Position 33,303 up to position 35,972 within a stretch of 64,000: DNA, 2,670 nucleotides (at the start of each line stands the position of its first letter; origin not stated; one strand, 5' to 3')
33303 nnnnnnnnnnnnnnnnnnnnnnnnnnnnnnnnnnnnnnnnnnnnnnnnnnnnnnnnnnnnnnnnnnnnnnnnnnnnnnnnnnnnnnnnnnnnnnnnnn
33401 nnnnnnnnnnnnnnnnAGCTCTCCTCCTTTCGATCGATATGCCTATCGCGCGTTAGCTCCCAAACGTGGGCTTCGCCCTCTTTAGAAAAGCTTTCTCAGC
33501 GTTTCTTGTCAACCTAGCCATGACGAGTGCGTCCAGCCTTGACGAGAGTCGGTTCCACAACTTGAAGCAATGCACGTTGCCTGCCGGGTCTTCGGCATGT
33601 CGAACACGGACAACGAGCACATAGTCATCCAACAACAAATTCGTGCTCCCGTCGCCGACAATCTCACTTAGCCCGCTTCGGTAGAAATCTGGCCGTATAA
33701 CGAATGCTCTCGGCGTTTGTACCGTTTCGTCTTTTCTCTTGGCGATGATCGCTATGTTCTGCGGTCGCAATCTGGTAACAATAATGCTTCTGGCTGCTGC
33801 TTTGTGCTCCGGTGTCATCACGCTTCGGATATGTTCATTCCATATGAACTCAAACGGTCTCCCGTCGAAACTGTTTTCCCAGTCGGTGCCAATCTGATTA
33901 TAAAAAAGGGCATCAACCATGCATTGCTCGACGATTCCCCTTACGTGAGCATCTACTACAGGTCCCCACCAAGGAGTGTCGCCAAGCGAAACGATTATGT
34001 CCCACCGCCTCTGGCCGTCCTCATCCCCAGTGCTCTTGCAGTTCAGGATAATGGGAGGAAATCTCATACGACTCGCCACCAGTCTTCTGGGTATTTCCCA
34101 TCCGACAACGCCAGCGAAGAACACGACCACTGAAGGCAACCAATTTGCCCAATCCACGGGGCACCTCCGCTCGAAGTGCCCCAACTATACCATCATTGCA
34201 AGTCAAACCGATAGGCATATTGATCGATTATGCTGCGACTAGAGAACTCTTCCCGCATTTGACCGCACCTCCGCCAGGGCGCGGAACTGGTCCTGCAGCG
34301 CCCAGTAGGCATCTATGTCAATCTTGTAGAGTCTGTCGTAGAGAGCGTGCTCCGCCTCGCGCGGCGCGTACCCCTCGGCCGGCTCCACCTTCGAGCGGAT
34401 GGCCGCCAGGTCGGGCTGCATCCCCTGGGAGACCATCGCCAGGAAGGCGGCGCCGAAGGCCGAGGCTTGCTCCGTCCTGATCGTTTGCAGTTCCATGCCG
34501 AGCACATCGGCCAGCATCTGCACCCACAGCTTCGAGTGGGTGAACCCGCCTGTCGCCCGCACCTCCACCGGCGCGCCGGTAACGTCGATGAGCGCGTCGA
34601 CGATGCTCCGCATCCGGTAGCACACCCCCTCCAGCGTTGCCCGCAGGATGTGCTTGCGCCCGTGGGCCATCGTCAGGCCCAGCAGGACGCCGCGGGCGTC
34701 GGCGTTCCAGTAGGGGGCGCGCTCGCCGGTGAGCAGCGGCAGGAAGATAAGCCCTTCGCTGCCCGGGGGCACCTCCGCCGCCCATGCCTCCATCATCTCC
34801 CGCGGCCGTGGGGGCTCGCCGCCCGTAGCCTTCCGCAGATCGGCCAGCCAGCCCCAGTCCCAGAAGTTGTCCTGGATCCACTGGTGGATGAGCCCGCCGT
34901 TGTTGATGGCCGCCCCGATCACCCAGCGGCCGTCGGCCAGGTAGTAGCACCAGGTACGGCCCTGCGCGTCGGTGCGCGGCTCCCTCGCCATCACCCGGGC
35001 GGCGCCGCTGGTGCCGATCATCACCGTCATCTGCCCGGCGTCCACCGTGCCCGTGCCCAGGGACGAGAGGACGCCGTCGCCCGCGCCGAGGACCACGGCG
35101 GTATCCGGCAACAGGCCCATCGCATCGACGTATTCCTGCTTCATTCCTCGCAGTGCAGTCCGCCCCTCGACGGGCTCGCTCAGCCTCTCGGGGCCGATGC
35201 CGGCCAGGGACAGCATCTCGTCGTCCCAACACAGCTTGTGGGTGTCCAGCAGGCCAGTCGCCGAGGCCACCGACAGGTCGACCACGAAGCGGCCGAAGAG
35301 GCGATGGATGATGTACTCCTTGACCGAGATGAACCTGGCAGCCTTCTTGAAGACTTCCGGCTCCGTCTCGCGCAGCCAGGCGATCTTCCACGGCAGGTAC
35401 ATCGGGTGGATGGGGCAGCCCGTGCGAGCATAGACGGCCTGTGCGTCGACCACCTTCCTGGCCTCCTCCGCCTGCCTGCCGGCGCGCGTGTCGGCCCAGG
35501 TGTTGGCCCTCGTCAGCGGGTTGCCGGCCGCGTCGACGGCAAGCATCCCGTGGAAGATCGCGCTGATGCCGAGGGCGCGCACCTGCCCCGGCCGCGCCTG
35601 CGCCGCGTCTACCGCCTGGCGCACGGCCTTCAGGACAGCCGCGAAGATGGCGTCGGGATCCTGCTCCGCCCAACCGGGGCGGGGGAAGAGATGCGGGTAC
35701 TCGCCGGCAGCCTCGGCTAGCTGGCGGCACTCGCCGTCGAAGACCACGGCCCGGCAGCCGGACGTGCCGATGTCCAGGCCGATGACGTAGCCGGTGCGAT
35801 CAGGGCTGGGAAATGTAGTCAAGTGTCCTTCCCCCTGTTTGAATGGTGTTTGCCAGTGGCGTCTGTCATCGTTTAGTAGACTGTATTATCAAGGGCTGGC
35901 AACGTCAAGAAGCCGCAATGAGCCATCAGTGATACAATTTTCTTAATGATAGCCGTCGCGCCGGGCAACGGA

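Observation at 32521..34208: Low-GC two-gene cassette (membrane protein plus PD-(D/E)xK-like protein) bracketed by a perfect 11-bp direct repeat: candidate undescribed defence or toxin module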

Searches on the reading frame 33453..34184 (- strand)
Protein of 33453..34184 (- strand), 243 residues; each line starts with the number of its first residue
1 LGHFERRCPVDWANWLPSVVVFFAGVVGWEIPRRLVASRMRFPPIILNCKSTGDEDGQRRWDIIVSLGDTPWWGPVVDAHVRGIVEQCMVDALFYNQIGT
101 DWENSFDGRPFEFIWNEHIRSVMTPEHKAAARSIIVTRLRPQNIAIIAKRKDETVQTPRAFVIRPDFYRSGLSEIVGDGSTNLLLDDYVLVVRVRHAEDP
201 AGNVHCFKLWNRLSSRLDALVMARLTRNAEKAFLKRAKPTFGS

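Call 5: search_protein_families(library=pfam, proteins=[window:33453-34184:-], max_evalue=1)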
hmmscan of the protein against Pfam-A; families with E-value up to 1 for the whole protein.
window:33453-34184:- (243 aa): 0 families

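Call 6: search_protein_families(library=padloc, proteins=[window:33453-34184:-], max_evalue=1)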
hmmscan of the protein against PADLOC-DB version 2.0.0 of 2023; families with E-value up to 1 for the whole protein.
window:33453-34184:- (243 aa): 0 families

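Call 7: search_protein_families(library=ncbifam, proteins=[window:33453-34184:-], max_evalue=1)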
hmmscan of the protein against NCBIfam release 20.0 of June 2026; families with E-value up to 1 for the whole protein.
window:33453-34184:- (243 aa): 1 family
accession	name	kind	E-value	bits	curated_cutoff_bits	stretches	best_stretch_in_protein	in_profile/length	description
NF007209.0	PRK09631.1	equivalog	0.29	9.7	644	1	92-175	117-199/635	DNA topoisomerase IV subunit A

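Call 8: search_protein_families(library=phrogs, proteins=[window:33453-34184:-], max_evalue=1)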
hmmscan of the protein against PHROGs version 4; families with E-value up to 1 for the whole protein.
window:33453-34184:- (243 aa): 0 families

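Call 10: find_homologous_proteins(query=window:33453-34184:-)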
Query window:33453-34184:- (243 aa): 1 proteins with E <= 0.001 among 351 candidates.
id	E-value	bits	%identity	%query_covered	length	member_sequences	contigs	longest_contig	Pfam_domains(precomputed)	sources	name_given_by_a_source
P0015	1.8e-157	540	100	96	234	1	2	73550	-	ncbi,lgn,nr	ncbi:MAG: hypothetical protein M1531_00325 [Chloroflexi bacterium]|nr:hypothetical protein [Chlorofl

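Call 21: search_protein_representatives(protein=window:33453-34157:-)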
Query: 234 residues. Proteins with E-value up to 0.001 (for the whole library): 7; up to 1e-10: 5; up to 1e-30: 1. The best 7 are listed.
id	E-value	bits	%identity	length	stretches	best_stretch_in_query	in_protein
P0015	1.7e-158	541.6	100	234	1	1-234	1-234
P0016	1.2e-25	106.6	38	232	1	17-232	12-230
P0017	2.4e-21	92.5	33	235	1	10-228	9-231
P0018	1.3e-15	73.8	38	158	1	84-232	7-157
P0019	1.3e-13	67.1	33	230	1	8-219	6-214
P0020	4.9e-09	52.2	31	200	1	33-209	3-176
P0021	2.0e-04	37.1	32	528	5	88-129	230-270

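Call 22: find_encoding_contigs(protein=P0016, flank=6000, max_places=3)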
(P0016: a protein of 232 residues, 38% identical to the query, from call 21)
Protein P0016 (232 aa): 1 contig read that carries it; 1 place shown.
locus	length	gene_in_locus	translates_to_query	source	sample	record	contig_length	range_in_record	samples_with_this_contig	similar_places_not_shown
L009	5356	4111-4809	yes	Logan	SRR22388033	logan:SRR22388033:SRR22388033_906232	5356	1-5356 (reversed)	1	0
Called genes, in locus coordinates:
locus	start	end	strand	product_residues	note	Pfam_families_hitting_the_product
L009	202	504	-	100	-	PF03992:ABM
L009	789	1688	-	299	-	PF00701:DHDPS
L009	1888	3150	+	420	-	PF00919:UPF0004, PF04055:Radical_SAM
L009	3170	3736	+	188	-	-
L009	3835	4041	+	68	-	PF15919:HicB_lk_antitox, PF15970:HicB-like_2 (weak)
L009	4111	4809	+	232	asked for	-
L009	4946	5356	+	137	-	?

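Call 25: find_encoding_contigs(protein=P0017, flank=6000, max_places=3)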
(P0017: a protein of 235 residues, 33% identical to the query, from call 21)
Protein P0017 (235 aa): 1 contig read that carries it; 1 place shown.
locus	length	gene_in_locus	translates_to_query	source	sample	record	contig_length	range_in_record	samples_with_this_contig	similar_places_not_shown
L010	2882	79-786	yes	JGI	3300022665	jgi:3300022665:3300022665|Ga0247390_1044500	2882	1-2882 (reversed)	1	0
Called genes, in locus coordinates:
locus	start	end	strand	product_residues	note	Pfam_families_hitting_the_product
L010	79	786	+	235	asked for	-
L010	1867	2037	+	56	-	-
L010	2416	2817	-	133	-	-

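Call 26: find_encoding_contigs(protein=P0019, flank=6000, max_places=3)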
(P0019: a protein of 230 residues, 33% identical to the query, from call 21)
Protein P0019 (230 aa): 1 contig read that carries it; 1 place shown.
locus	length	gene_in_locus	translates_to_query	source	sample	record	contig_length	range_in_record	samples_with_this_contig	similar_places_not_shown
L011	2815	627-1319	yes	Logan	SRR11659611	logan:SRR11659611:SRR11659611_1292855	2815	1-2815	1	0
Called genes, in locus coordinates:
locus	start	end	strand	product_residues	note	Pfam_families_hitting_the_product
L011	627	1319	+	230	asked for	-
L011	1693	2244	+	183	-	-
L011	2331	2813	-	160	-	?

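Call 35: predict_structure(alignment_id=A2)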
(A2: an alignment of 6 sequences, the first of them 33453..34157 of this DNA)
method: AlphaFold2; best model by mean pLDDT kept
length: 234 residues; sequences in the alignment: 6
mean_pLDDT: 70.0   pTM: 0.68
mean pLDDT of the five models: 70.0, 69.1, 64.7, 61.8, 59.4
residues with pLDDT >= 90: 8; 70-90: 106; 50-70: 109; < 50: 11
segments of 3 or more residues with pLDDT < 50: 71-74, 107-112
pLDDT, mean of each block of 10 residues (from residue 1): 60 62 62 76 72 83 61 58 81 72 53 54 63 79 62 71 60 79 82 86 73 89 82 51
secondary structure, 60 per line:
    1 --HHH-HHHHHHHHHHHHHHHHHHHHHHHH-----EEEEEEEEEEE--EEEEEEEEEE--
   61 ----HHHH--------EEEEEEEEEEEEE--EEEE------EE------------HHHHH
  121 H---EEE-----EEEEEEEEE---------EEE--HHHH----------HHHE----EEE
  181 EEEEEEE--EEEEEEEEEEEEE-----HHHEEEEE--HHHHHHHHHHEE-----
elements in order: H7-30 E36-46 E49-58 H65-68 E77-89 E92-95 H116-121 E125-127 E133-141 E151-153 H156-159 E178-187 E190-202 E211-215 H218-227

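Call 41: fold_search(model_id=the predicted structure, library=pdb)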
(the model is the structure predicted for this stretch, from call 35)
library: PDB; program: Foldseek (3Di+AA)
matches with E <= 10: 823; with E <= 0.001: 0
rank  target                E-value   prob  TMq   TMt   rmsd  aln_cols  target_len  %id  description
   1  3jcm_N                1.9e-02  0.38  0.18  0.03  18.6       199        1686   11  Cryo-EM structure of the spliceosomal U4/U6.U5 tri-snRNP (released 2016-02-24)
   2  6fjc_A                4.2e-02  0.80  0.28  0.43   8.4       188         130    7  Human KIBRA C2 domain mutant C771A in complex with phosphatidylinositol 3,4,5-trisphosphate (released 2018-05-16)
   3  3but                  4.6e-02  0.23  0.19  0.27  12.4       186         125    8  Crystal structure of protein Af_0446 from Archaeoglobus fulgidus (released 2008-01-15)
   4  5boa_B                4.6e-02  0.23  0.23  0.26  15.8       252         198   11  Crystal Structure of the Meningitis Pathogen Streptococcus suis adhesion Fhb bound to the disaccharide receptor Gb2 (released 2016-05-04)
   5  6qyc_A                4.9e-02  0.41  0.24  0.12  11.0       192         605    9  Crystal structure of MtrC from Shewanella baltica OS185 (released 2020-04-22)
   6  5m59_G                5.8e-02  0.21  0.17  0.04  18.4       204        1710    9  Crystal structure of Chaetomium thermophilum Brr2 helicase core in complex with Prp8 Jab1 domain (released 2016-12-21)
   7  5m5p_C                6.8e-02  0.23  0.18  0.03  20.7       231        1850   11  S. cerevisiae spliceosomal helicase Brr2 (271-end) in complex with the Jab/MPN domain of S. cerevisiae Prp8 (released 2016-12-07)
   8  3zy7_A                7.2e-02  0.38  0.22  0.36  11.0       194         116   10  Crystal structure of computationally redesigned gamma-adaptin appendage domain forming a symmetric homodimer (released 2011-12-28)
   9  6fb4_A                9.0e-02  0.66  0.28  0.44   8.4       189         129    8  human KIBRA C2 domain mutant C771A (released 2018-05-16)
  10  6z2q_A                9.0e-02  0.51  0.23  0.17  10.2       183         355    9  Crystal structure of wild type OgpA from Akkermansia muciniphila in complex with an O-glycopeptide (GalGalNAc-TS) prod (released 2020-09-30)
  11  6qv4                  9.0e-02  0.33  0.21  0.04  20.4       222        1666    8  Crystal structure of the Ski2 RNA-helicase Brr2 from Chaetomium thermophilum bound to ATP-gamma-S (released 2020-01-15)
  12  7zpq_CA               9.0e-02  0.20  0.17  0.03  14.7       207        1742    9  Structure of the RQT-bound 80S ribosome from S. cerevisiae (C1) (released 2023-02-22)
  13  6qv3                  9.5e-02  0.30  0.21  0.04  20.4       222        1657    8  Crystal structure of the Ski2 RNA-helicase Brr2 from Chaetomium thermophilum bound to ADP (released 2020-01-15)
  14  8r09_B                9.5e-02  0.18  0.16  0.03  18.7       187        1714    8  Cryo-EM structure of the cross-exon pre-B+5'ss+ATPgammaS complex (released 2024-05-22)
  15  2r2c_A                1.3e-01  0.35  0.22  0.36  12.0       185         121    6  Crystal structure of a domain of the outer membrane lipoprotein Omp28 from Porphyromonas gingivalis (released 2007-09-25)
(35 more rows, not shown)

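Call 58: find_encoding_contigs(protein=P0015, flank=10000, max_places=5)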
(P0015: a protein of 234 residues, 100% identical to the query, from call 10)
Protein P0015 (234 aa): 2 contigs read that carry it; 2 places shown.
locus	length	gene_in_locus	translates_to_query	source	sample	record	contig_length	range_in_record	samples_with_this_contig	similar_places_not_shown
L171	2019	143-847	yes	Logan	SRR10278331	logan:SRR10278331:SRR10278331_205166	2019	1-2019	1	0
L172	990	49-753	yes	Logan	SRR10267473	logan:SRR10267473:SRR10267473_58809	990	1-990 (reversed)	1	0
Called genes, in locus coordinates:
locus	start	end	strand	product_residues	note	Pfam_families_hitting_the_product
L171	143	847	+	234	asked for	-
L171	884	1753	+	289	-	-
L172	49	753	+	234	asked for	-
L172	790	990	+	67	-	?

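Call 101: search_dna_similar(query=window:33453-34157:-, collection=plasmids, mode=protein, max_evalue=0.01)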
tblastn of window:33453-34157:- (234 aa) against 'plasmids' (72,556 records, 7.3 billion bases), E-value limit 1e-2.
No match.

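Call 102: search_dna_similar(query=window:33453-34157:-, collection=phages, mode=protein, max_evalue=0.01)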
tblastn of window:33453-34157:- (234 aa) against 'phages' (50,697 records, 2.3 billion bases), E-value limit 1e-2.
No match.

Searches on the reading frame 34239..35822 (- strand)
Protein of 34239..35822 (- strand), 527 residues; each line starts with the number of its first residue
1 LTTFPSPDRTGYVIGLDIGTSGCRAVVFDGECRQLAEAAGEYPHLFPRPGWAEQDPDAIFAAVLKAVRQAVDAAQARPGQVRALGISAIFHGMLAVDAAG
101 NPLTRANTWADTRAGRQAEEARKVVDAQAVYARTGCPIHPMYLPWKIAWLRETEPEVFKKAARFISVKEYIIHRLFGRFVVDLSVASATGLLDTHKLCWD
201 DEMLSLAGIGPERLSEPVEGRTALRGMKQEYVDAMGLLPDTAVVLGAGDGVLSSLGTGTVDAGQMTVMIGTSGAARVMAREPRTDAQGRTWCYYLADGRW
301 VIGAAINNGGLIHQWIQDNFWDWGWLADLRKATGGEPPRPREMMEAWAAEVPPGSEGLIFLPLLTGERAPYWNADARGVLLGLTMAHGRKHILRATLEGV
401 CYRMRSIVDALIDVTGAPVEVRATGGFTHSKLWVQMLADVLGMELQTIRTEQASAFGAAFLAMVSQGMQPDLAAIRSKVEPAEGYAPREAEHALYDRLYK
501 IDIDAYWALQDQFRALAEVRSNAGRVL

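Call 34: find_related_loci(query=window:34239-35822:-, collection=genome_contigs, flank=8000)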
Query window:34239-35822:- (527 aa) in genome_contigs; peptide patterns used: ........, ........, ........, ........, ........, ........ (x = any residue, [..] = any of these).
599 stretches matched a pattern (row limit reached: there are more); 582 encode a relative of the query (tblastn E <= 1e-3); the best 80 are kept; 80 distinct loci.
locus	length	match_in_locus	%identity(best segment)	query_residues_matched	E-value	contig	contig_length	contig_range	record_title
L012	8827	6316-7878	48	1-520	1e-138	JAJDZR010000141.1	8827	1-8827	MAG: Chloroflexota bacterium isolate jk18x44bins.5 k141_2453950, whole genome shotgun sequence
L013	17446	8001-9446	45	14-500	2e-135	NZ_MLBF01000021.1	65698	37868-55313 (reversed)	Desulfosporosinus metallidurans strain OL contig00021, whole genome shotgun sequence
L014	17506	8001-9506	42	11-517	1e-133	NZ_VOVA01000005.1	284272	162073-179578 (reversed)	Bacillus cereus strain ACH27 5, whole genome shotgun sequence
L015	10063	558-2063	42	11-517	8e-134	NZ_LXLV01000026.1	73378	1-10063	Bacillus mycoides strain GOE10 BWGOE10_contig000026, whole genome shotgun sequence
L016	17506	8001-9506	42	11-517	4e-133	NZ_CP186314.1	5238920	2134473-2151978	Bacillus thuringiensis strain lyx16 chromosome, complete genome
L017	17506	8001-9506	42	11-517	1e-132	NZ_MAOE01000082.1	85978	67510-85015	Bacillus albus strain N35-10-2 contig44, whole genome shotgun sequence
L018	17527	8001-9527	39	9-522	7e-132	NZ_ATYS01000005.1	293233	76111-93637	Budvicia aquatica DSM 5075 = ATCC 35567 strain DSM 5075 YWEDRAFT_scaffold_3.4_C, whole genome shotgun sequence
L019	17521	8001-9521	42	6-517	8e-131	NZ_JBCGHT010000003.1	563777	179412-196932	Paenibacillus sp. 102 NODE_3_length_563777_cov_29.580593, whole genome shotgun sequence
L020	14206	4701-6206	41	11-517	6e-131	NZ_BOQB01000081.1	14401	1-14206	Bacillus sanguinis strain BML-BC004 BML-BC004_contig_81, whole genome shotgun sequence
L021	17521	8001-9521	42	9-520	9e-131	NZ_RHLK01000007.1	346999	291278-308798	Paenibacillus lutrae strain N10 scaffold7, whole genome shotgun sequence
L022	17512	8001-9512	41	12-520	6e-128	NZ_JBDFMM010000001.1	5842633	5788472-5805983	Paenibacillus sp. 1P03SA contig_1, whole genome shotgun sequence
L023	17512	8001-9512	40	12-520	1e-126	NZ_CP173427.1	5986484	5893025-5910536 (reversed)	Paenibacillus chitinolyticus strain KFRI-Sea08-06 chromosome, complete genome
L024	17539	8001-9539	43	9-524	1e-125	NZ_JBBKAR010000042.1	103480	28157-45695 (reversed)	Saccharibacillus sacchari strain RIT_BL5 Contig_42_273.676, whole genome shotgun sequence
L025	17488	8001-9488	40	9-513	3e-125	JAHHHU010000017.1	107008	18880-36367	MAG: Phormidium tanganyikae FI6-MK23 scaffold_169_c1, whole genome shotgun sequence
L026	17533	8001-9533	43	11-524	3e-125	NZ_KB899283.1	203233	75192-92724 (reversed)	Saccharibacillus kuerlensis DSM 22868 F456DRAFT_scaffold00007.7, whole genome shotgun sequence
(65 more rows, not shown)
